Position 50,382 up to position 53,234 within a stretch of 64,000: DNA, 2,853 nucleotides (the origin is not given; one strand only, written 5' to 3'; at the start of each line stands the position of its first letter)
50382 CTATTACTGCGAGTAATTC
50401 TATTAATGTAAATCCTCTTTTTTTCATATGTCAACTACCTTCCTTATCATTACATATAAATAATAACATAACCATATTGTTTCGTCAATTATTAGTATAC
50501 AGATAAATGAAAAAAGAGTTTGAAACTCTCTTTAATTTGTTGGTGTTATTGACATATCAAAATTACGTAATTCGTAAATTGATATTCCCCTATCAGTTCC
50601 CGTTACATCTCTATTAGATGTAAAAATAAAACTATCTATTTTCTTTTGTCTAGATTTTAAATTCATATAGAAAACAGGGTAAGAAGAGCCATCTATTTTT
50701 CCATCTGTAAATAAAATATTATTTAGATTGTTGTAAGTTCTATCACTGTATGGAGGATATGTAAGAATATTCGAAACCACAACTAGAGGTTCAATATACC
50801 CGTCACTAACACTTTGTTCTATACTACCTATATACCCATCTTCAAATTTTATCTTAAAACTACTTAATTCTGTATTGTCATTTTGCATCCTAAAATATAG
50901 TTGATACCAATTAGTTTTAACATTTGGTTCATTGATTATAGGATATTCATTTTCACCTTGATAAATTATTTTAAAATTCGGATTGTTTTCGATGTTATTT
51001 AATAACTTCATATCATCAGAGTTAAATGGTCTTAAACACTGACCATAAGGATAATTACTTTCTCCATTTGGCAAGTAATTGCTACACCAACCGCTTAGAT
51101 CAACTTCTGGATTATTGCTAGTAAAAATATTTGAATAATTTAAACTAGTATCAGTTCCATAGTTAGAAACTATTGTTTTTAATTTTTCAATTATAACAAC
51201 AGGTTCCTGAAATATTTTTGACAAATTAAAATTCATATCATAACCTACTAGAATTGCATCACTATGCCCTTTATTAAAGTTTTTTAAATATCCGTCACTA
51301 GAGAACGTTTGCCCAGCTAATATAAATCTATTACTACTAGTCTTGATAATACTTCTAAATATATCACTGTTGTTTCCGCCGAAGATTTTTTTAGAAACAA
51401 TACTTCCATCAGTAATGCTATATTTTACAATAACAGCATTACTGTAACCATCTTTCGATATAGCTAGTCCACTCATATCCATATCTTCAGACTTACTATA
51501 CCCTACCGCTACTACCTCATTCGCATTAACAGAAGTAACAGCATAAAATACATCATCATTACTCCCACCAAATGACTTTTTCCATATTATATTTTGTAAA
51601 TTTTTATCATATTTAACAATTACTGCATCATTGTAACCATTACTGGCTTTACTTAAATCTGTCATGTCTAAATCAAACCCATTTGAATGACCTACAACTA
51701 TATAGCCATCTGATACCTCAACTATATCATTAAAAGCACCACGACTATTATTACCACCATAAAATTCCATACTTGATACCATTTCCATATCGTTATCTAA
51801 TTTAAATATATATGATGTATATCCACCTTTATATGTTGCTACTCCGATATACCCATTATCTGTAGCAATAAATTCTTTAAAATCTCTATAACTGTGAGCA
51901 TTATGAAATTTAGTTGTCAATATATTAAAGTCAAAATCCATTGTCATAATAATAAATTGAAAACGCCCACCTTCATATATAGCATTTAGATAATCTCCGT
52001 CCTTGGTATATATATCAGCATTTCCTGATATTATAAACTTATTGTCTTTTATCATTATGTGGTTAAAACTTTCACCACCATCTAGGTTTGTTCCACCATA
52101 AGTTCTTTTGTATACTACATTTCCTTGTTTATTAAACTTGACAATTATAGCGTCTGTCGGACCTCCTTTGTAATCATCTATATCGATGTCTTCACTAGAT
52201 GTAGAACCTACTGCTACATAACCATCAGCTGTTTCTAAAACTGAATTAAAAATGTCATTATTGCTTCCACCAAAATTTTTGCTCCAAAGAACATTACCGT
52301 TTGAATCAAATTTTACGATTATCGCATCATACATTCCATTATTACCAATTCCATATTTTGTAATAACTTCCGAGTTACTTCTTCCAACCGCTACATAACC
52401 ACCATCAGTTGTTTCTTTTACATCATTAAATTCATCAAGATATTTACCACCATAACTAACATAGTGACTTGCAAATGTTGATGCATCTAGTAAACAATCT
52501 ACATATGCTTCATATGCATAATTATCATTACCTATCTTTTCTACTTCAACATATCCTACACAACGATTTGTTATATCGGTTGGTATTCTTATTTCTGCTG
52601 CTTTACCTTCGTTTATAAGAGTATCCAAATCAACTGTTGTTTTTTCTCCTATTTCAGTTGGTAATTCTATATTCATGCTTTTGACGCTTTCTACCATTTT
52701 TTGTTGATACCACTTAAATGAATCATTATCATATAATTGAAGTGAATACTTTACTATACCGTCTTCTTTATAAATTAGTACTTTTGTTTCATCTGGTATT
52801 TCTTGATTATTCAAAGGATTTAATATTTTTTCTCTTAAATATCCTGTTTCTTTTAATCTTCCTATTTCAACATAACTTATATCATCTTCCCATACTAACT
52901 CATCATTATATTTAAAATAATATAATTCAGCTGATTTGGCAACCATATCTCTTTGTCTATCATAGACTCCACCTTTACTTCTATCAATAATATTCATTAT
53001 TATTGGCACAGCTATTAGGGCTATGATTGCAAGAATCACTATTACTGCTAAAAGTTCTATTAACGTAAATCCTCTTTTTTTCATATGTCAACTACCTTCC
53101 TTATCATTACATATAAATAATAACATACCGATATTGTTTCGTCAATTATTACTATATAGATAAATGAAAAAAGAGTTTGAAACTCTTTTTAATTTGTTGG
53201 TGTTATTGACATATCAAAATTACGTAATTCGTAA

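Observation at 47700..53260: Gene ends and spacers of array B are homogenised while the propeller cores diverge (gene conversion / cassette-shuffling substrate)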

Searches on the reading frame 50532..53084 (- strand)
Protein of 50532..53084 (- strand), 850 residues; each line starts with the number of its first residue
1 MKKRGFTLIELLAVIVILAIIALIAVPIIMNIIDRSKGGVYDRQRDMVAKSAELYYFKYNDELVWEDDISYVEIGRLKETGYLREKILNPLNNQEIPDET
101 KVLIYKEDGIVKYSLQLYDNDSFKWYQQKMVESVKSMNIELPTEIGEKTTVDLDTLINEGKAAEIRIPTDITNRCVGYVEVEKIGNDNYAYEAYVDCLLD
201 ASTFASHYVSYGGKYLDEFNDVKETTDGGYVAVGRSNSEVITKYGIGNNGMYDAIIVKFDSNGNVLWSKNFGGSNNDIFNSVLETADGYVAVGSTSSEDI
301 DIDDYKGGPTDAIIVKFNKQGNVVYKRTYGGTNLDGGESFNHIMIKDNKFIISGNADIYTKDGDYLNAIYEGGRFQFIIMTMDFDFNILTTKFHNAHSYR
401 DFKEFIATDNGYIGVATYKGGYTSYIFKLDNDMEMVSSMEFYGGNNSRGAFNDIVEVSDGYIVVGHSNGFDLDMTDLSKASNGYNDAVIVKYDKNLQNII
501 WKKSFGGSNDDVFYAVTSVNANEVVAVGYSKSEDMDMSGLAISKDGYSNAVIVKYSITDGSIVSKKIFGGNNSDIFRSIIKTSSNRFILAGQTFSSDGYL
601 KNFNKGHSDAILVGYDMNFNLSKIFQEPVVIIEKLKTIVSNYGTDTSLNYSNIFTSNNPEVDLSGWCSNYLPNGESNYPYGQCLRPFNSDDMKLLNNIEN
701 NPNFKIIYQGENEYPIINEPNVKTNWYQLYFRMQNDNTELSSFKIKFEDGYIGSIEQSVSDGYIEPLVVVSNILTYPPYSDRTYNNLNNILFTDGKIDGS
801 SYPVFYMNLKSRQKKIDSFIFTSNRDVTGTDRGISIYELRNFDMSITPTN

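Call 9: search_protein_families(library=pfam, proteins=[window:50532-53084:-], max_evalue=0.01)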
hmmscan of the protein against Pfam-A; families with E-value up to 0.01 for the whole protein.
window:50532-53084:- (850 aa): 2 families
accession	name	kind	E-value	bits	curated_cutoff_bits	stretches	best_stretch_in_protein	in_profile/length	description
PF07963.17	N_methyl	-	1.8e-07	30.9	21.2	1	2-25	3-26/27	Prokaryotic N-terminal methylation motif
PF25293.1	Beta-prop_EMC1_N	-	0.0033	17.6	34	0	495-543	138-185/219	EMC1 N-terminal beta-propeller domain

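Call 10: search_protein_families(library=ncbifam, proteins=[window:50532-53084:-], max_evalue=0.01)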
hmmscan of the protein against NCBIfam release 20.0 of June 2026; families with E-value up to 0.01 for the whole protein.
window:50532-53084:- (850 aa): 7 families
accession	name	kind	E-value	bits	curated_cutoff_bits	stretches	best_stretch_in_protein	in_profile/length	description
TIGR02532.1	IV_pilin_GFxxxE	domain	5.6e-08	32.3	16.3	1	3-26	1-24/24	prepilin-type N-terminal cleavage/methylation domain-containing protein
TIGR01710.1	typeII_sec_gspG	equivalog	2.4e-06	27.6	88.85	1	4-56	1-53/134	type II secretion system major pseudopilin GspG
NF040999.1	pilin_ComGC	equivalog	9.5e-06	25.7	75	1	4-61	2-59/84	competence type IV pilus major pilin ComGC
NF041775.1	typeIV_PilA_Myxo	equivalog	3.1e-05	24.1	400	1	2-38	9-45/214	type IV pilin protein PilA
NF007862.0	PRK10574.1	equivalog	7.4e-05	22.9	138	1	1-34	2-35/145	prepilin peptidase-dependent pilin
NF041013.1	T4P_ComGE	equivalog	0.00068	19.7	49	1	2-35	2-35/83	competence type IV pilus minor pilin ComGE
TIGR01708.2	typeII_sec_gspH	equivalog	0.0045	17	80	1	4-26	2-24/169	type II secretion system minor pseudopilin GspH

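Call 14: find_related_loci(query=window:50532-53084:-, collection=genome_contigs, flank=10000)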
Query window:50532-53084:- (850 aa) in genome_contigs; peptide patterns used: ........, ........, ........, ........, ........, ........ (x = any residue, [..] = any of these).
16 stretches matched a pattern, but none encodes a relative of the query by tblastn (E <= 1e-3).
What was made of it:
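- Tried and rejected: A single-protein scan of genome_contigs with G2 found nothing (call 14).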

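Call 15: find_homologous_proteins(query=window:50532-53084:-, max_evalue=0.001)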
Query window:50532-53084:- (850 aa): 1647 proteins with E <= 0.001 among 8000 candidates; the best 120 are listed.
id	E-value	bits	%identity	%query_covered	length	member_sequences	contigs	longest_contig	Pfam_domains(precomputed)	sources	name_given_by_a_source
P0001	0.0e+0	1903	100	100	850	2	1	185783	PF07963.18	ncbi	-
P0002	0.0e+0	1185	65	100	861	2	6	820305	PF07963.18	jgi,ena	jgi:prepilin-type N-terminal cleavage/methylation domain-containing protein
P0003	0.0e+0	1153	63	100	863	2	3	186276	PF07963.18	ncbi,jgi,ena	jgi:prepilin-type N-terminal cleavage/methylation domain-containing protein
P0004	0.0e+0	1153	62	100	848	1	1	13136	PF07963.18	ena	-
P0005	0.0e+0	1144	63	100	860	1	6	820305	PF07963.18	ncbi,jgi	jgi:prepilin-type N-terminal cleavage/methylation domain-containing protein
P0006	0.0e+0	1062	58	100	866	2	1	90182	PF07963.18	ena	-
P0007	0.0e+0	1047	61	97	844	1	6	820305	PF07963.18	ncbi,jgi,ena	jgi:prepilin-type N-terminal cleavage/methylation domain-containing protein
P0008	0.0e+0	1016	57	100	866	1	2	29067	PF07963.18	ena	-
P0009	6.6e-298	1009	66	85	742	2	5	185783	PF07963.18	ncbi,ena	-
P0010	3.0e-285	967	53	100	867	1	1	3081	PF07963.18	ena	-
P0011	1.5e-278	945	53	100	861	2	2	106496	PF07963.18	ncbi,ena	-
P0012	8.4e-278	942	54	100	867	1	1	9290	PF07963.18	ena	-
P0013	1.2e-277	942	54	100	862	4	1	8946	PF07963.18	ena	-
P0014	4.2e-275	933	53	100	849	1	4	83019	PF07963.18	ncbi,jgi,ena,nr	ncbi:MAG: prepilin-type N-terminal cleavage/methylation domain-containing protein [Bacilli bacterium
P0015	3.7e-274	930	53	100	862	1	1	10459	PF07963.18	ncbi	-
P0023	4.0e-266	903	53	100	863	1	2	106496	PF07963.18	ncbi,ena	-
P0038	7.4e-253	860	49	100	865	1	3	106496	PF07963.18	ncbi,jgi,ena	-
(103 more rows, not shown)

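Call 17: find_encoding_contigs(protein=P0007, flank=10000, max_places=10)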
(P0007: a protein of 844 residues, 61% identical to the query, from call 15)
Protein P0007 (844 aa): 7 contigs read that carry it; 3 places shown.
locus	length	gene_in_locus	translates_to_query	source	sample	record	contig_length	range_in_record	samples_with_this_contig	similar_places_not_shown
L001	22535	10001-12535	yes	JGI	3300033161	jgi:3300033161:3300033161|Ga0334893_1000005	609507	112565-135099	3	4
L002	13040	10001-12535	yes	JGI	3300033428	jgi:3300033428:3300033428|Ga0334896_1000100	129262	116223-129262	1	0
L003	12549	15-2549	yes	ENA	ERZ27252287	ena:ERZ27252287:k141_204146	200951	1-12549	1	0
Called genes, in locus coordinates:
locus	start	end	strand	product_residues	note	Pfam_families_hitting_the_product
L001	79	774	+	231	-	PF00687:Ribosomal_L1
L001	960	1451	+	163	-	PF00466:Ribosomal_L10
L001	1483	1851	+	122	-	PF16320:Ribosomal_L12_N, PF00542:Ribosomal_L12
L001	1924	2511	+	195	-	PF03848:TehB (weak), PF05175:MTS, PF06325:PrmA (weak), PF13649:Methyltransf_25, PF13847:Methyltransf_31 (weak)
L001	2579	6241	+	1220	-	PF04563:RNA_pol_Rpb2_1, PF04561:RNA_pol_Rpb2_2, PF04565:RNA_pol_Rpb2_3, PF10385:RNA_pol_Rpb2_45, PF00562:RNA_pol_Rpb2_6, PF04560:RNA_pol_Rpb2_7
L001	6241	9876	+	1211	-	PF04997:RNA_pol_Rpb1_1, PF00623:RNA_pol_Rpb1_2, PF04983:RNA_pol_Rpb1_3, PF05000:RNA_pol_Rpb1_4, PF04998:RNA_pol_Rpb1_5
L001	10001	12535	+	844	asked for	PF07963:N_methyl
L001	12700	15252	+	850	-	PF07963:N_methyl (weak)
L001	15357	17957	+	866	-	PF07963:N_methyl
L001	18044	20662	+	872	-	PF07963:N_methyl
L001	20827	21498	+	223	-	PF00293:NUDIX (weak), PF19368:WHD_AraR, PF21906:WHD_NrtR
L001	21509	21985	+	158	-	-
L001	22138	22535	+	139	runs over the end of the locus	PF00164:Ribosom_S12_S23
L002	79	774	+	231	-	PF00687:Ribosomal_L1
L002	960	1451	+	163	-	PF00466:Ribosomal_L10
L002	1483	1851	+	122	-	PF16320:Ribosomal_L12_N, PF00542:Ribosomal_L12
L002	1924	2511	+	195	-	PF03848:TehB (weak), PF05175:MTS, PF06325:PrmA (weak), PF13649:Methyltransf_25, PF13847:Methyltransf_31 (weak)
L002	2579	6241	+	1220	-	PF04563:RNA_pol_Rpb2_1, PF04561:RNA_pol_Rpb2_2, PF04565:RNA_pol_Rpb2_3, PF10385:RNA_pol_Rpb2_45, PF00562:RNA_pol_Rpb2_6, PF04560:RNA_pol_Rpb2_7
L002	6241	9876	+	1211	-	PF04997:RNA_pol_Rpb1_1, PF00623:RNA_pol_Rpb1_2, PF04983:RNA_pol_Rpb1_3, PF05000:RNA_pol_Rpb1_4, PF04998:RNA_pol_Rpb1_5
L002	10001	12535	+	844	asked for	PF07963:N_methyl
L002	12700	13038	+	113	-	?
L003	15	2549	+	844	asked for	PF07963:N_methyl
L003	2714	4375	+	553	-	PF07963:N_methyl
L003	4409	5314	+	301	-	-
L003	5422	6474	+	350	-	PF00144:Beta-lactamase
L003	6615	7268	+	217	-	-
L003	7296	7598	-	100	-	PF12647:RNHCP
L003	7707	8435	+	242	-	PF02616:SMC_ScpA, PF04824:Rad21_Rec8 (faint)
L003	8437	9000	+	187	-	PF04079:SMC_ScpB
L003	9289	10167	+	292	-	-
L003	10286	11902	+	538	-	-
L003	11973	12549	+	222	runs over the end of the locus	-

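Call 18: find_encoding_contigs(protein=P0002, flank=10000, max_places=6)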
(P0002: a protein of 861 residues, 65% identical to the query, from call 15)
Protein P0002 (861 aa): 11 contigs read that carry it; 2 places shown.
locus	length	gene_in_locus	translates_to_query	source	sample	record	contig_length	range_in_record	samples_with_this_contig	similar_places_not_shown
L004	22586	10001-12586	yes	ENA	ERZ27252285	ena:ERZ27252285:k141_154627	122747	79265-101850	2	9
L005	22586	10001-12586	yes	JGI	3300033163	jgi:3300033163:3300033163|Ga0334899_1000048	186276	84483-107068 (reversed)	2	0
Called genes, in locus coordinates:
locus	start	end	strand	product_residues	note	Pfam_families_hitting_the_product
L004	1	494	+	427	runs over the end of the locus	PF05193:Peptidase_M16_C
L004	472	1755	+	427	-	PF00675:Peptidase_M16, PF05193:Peptidase_M16_C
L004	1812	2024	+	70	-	PF03840:SecG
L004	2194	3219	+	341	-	PF21016:RlmN_N, PF04055:Radical_SAM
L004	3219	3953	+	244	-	PF00481:PP2C, PF13672:PP2C_2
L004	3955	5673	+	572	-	PF00069:Pkinase, PF01636:APH (faint), PF07714:PK_Tyr_Ser-Thr, PF03109:ABC1 (weak), PF03793:PASTA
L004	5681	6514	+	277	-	PF16745:RsgA_N, PF03193:RsgA_GTPase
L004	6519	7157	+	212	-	PF00834:Ribul_P_3_epim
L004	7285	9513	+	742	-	PF07963:N_methyl (weak)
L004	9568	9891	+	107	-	-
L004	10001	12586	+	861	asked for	PF07963:N_methyl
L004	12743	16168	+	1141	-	PF01855:POR_N, PF17147:PFOR_II, PF01558:POR, PF10371:EKR, PF12838:Fer4_7 (weak), PF13183:Fer4_8 (weak), PF13187:Fer4_9 (weak), PF02775:TPP_enzyme_C, +2 more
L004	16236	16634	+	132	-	PF00334:NDK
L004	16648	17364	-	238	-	PF01553:Acyltransferase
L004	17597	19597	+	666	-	PF17191:RecG_wedge, PF04851:ResIII, PF00270:DEAD, PF07517:SecA_DEAD, PF00271:Helicase_C, PF19833:RecG_dom3_C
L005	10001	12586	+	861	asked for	PF07963:N_methyl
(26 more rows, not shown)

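Call 19: find_encoding_contigs(protein=P0023, flank=10000, max_places=4)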
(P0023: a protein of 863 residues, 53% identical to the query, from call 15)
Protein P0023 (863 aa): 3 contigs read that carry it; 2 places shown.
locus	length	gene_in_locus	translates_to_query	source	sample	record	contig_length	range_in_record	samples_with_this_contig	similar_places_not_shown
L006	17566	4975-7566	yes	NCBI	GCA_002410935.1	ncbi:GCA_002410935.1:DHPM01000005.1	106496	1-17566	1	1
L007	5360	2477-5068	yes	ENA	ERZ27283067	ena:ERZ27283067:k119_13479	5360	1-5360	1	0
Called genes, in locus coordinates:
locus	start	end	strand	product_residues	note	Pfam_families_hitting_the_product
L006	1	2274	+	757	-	?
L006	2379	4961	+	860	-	PF07963:N_methyl (weak)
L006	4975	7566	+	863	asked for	PF07963:N_methyl (weak)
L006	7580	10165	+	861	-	PF07963:N_methyl (weak)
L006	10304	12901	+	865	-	PF07963:N_methyl (weak)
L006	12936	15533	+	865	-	PF07963:N_methyl (weak)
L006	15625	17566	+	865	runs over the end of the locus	PF07963:N_methyl (weak)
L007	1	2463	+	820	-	?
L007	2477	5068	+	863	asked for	PF07963:N_methyl (weak)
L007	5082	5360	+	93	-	?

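Call 20: find_encoding_contigs(protein=P0038, flank=10000, max_places=3)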
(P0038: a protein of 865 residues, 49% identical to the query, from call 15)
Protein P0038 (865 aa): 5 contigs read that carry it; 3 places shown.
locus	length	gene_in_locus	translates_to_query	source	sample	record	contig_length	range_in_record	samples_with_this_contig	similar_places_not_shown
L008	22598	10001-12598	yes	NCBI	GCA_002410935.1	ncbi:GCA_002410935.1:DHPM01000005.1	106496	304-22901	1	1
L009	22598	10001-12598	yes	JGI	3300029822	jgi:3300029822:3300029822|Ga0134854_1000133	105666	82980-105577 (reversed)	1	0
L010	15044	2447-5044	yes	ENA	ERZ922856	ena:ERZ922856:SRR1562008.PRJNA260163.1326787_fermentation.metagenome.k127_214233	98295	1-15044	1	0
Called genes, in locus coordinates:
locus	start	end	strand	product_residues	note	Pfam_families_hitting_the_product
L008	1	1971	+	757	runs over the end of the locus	?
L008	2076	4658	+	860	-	PF07963:N_methyl (weak)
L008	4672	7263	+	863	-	PF07963:N_methyl (weak)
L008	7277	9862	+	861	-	PF07963:N_methyl (weak)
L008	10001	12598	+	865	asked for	PF07963:N_methyl (weak)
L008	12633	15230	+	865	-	PF07963:N_methyl (weak)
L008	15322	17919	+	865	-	PF07963:N_methyl (weak)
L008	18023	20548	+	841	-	PF07963:N_methyl (weak)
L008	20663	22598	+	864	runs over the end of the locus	PF07963:N_methyl (weak)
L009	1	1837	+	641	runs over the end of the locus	?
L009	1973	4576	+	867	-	PF07963:N_methyl (weak)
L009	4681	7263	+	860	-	PF07963:N_methyl (weak)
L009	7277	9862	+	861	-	PF07963:N_methyl (weak)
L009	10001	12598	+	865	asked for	PF07963:N_methyl (weak)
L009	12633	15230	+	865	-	PF07963:N_methyl (weak)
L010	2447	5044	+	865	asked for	PF07963:N_methyl (weak)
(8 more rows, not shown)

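Call 21: find_encoding_contigs(protein=P0005, flank=10000, max_places=3)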
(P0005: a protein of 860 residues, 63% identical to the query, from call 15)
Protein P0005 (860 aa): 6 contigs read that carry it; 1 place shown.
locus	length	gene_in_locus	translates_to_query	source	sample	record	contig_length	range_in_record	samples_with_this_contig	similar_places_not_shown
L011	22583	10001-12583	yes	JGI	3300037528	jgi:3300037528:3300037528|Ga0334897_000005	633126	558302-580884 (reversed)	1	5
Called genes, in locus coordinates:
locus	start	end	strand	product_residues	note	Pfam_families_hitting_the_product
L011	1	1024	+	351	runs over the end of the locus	-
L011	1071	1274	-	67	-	PF12844:HTH_19, PF01381:HTH_3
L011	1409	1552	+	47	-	PF13560:HTH_31 (weak), PF12844:HTH_19 (weak), PF01381:HTH_3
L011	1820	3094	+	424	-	PF02885:Glycos_trans_3N, PF00591:Glycos_transf_3, PF07831:PYNP_C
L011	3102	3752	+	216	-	-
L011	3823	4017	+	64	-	PF01192:RNA_pol_Rpb6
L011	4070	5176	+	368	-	PF01966:HD (weak), PF01476:LysM (weak)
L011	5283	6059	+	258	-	PF21981:RecX_HTH3 (faint), PF21982:RecX_HTH1 (faint), PF02631:RecX_HTH2 (weak)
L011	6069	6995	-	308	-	PF13616:Rotamase_3, PF00639:Rotamase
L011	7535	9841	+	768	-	PF07963:N_methyl (weak)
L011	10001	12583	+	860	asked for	PF07963:N_methyl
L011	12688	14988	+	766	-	PF07963:N_methyl (weak)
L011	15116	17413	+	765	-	PF07963:N_methyl (weak)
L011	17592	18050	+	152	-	PF02381:MraZ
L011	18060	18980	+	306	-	PF01795:Methyltransf_5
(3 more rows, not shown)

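Call 34: list_cluster_members(proteins=[P0001])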
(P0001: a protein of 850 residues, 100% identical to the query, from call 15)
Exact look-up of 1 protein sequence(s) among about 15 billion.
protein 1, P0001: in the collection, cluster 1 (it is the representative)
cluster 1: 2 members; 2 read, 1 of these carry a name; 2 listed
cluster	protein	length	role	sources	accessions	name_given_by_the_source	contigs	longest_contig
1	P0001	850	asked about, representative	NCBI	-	-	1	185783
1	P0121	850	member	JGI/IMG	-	prepilin-type N-terminal cleavage/methylation domain-containing protein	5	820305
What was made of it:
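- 52884..52941 (-): Minimal conversion tract. It holds the only 6 differences between the window and assembly L001 over 16,752 nt. At all six the window's G2 has G1's base, while L001 and L003 have G2-private bases. Allele counts in call 34.
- The window's converted G2 allele is on one contig only, while the unconverted allele is on five (call 34). The converted allele is seen on one contig only (call 34).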
